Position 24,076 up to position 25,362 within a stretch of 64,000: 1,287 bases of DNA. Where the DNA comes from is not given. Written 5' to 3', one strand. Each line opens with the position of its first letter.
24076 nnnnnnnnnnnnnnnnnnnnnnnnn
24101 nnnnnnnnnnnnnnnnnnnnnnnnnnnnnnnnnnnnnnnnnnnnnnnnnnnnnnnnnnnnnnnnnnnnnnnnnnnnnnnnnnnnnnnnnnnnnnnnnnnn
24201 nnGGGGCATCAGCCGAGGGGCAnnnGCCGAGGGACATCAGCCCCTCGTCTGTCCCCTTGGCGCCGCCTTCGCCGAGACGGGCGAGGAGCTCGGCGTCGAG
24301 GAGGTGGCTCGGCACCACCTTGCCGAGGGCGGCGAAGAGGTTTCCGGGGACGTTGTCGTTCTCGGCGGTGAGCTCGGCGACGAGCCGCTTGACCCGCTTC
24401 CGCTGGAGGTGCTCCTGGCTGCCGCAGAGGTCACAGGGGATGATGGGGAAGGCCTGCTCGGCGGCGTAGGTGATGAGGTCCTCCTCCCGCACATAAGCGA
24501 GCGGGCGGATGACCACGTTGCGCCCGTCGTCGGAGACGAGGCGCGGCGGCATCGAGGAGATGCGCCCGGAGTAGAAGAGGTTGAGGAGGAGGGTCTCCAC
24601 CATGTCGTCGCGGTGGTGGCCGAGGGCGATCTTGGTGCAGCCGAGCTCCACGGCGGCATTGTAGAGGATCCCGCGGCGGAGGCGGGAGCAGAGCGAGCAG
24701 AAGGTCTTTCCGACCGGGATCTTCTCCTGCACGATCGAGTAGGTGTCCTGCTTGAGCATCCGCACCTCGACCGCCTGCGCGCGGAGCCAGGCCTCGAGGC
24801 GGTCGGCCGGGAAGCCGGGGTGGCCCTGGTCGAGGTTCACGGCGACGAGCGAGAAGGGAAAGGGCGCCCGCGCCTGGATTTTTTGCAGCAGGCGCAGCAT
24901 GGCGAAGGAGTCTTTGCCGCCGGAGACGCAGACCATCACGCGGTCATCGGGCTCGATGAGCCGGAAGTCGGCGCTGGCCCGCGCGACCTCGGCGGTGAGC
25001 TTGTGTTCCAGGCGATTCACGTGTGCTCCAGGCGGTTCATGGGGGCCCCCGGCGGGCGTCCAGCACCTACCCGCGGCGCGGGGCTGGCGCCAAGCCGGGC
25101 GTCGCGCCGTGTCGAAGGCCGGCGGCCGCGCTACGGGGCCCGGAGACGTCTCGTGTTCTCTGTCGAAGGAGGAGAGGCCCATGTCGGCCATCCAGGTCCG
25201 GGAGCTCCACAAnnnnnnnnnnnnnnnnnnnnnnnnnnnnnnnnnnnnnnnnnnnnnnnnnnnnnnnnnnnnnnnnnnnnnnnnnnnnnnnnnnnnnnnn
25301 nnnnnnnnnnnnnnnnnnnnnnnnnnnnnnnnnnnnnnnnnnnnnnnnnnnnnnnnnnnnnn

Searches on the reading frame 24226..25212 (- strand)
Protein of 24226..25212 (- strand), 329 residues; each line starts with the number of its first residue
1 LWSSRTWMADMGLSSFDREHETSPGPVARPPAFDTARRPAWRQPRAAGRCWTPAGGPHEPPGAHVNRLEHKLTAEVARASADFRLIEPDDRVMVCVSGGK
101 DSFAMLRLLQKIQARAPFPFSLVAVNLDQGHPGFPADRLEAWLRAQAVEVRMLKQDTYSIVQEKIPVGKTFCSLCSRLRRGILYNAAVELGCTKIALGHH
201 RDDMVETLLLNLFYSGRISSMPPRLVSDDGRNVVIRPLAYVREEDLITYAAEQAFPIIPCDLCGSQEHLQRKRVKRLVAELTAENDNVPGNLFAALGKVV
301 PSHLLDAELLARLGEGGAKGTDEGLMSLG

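Call 6: search_protein_families(library=pfam, proteins=[window:24226-25212:-], max_evalue=0.001)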
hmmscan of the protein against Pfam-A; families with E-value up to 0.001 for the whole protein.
window:24226-25212:- (329 aa): 1 family
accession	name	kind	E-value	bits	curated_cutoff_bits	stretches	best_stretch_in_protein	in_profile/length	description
PF01171.26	ATP_bind_3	-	1.6e-14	54.5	27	1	92-257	2-163/182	PP-loop family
